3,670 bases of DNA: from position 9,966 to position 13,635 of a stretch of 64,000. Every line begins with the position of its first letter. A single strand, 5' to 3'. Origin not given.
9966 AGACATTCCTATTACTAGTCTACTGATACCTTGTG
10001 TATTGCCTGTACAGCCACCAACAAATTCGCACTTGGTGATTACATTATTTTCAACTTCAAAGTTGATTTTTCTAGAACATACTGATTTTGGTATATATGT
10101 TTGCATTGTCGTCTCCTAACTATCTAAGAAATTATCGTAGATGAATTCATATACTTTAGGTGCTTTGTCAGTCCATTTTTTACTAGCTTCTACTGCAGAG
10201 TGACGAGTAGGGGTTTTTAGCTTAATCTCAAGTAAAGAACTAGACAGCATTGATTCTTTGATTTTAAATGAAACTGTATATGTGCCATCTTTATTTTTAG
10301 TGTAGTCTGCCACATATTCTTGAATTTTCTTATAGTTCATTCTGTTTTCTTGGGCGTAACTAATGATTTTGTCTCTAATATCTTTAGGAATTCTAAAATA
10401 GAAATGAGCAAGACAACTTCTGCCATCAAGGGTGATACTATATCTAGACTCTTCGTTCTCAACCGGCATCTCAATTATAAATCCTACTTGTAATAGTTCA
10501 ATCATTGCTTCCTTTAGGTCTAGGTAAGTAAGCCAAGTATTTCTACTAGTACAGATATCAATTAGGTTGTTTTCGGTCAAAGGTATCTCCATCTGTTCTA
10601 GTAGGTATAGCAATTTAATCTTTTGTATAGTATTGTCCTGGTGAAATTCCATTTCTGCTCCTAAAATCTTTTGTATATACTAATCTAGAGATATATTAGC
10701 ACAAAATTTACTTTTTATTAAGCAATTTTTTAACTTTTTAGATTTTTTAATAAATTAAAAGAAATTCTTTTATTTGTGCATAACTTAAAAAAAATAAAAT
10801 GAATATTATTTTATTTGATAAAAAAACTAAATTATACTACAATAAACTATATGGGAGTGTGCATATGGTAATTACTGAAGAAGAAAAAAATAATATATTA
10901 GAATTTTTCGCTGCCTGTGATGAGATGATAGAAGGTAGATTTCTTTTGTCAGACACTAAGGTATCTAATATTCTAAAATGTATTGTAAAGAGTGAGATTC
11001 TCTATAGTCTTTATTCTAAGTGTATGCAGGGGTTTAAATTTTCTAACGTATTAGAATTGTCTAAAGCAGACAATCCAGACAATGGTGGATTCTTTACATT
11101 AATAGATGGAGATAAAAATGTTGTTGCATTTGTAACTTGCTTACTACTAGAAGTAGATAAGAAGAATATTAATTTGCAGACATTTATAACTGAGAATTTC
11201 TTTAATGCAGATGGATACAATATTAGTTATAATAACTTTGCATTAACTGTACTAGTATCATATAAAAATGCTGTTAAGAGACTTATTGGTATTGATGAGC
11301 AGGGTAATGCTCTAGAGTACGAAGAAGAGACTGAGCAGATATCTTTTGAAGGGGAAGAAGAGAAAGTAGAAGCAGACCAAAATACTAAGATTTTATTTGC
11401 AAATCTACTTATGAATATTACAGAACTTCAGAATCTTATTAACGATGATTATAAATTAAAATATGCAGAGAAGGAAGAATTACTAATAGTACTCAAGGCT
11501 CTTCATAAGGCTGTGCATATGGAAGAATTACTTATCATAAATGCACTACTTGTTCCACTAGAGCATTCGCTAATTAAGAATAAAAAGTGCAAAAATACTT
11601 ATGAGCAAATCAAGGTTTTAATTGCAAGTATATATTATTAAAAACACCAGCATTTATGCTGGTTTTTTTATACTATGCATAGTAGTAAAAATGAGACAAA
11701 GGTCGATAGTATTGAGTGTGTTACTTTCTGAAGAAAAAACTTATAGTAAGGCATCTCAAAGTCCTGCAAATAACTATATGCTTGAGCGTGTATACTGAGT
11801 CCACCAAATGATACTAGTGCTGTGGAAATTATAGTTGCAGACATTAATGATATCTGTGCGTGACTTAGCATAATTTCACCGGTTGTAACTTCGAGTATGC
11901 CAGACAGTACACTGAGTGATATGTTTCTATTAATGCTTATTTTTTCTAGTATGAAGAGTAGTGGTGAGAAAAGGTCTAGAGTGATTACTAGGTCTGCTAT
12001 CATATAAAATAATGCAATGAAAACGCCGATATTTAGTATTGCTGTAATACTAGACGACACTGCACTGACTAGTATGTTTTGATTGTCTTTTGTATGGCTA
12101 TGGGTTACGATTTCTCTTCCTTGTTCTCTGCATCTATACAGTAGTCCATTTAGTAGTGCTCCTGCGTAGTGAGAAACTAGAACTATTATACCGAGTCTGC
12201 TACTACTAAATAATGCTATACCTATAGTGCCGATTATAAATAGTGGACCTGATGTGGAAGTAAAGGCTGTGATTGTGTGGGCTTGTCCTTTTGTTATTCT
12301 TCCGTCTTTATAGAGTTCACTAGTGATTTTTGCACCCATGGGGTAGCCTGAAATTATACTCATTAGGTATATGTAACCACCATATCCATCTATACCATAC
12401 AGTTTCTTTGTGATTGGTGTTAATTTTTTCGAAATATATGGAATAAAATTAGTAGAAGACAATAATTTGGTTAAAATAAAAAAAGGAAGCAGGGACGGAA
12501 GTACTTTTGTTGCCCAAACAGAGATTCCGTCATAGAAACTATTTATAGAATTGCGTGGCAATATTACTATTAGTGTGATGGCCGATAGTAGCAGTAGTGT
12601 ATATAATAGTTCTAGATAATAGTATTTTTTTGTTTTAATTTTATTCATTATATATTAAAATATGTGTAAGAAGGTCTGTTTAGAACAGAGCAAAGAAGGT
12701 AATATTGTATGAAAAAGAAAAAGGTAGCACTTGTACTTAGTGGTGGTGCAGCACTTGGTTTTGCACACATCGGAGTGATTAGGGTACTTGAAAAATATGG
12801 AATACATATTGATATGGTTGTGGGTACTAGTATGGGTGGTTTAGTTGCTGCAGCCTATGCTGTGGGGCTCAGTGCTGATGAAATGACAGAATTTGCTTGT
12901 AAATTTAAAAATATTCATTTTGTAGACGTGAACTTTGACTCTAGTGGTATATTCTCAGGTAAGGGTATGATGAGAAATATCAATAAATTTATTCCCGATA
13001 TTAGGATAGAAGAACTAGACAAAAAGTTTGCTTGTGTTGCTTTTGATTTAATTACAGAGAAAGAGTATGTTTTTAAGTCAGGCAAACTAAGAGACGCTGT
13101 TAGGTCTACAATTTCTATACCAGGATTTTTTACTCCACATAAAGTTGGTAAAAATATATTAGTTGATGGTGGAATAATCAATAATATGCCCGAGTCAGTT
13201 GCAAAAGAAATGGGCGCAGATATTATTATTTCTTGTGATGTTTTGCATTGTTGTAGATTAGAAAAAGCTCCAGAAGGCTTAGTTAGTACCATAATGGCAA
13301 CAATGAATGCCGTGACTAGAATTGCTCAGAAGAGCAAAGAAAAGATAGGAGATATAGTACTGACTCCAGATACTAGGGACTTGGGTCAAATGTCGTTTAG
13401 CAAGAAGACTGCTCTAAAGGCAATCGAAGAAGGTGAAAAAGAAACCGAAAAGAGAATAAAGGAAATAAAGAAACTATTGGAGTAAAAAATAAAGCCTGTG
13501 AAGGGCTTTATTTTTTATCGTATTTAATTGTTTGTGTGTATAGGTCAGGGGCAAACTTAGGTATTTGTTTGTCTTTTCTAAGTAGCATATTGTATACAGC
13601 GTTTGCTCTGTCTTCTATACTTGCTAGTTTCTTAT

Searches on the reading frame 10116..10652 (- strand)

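Call 67: search_protein_families(library=pfam, proteins=[window:10116-10652:-], max_evalue=0.001)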
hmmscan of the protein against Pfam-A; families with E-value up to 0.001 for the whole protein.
window:10116-10652:- (178 aa): 1 family
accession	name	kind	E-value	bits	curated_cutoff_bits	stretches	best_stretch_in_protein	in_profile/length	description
PF14277.12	DUF4364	-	4.9e-35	121.2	26.9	1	11-173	2-160/162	Domain of unknown function (DUF4364)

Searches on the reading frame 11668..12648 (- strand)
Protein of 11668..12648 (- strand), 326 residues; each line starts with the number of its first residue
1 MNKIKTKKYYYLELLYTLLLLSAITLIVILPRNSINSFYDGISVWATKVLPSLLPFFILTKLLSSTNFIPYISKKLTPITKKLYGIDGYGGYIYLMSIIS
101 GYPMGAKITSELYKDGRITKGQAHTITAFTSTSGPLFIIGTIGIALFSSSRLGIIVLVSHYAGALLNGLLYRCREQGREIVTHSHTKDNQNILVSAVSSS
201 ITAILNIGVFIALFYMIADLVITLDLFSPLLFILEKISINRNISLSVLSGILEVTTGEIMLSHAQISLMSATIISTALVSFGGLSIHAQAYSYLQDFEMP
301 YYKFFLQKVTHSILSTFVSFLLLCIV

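Call 67: search_protein_families(library=pfam, proteins=[window:11668-12648:-], max_evalue=0.001)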
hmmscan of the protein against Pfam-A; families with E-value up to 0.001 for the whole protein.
window:11668-12648:- (326 aa): 1 family
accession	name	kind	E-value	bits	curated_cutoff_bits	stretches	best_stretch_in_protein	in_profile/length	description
PF07670.19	Gate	-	3.5e-08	34.3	29.6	1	47-155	2-97/104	Nucleoside recognition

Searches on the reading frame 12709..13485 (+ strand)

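Call 68: search_protein_families(library=pfam, proteins=[window:12709-13485:+], max_evalue=0.001)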
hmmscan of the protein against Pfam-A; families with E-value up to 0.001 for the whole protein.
window:12709-13485:+ (258 aa): 1 family
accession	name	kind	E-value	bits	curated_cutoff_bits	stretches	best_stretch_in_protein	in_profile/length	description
PF01734.28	Patatin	-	5.1e-36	125.1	27.7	1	8-165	1-190/191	Patatin-like phospholipase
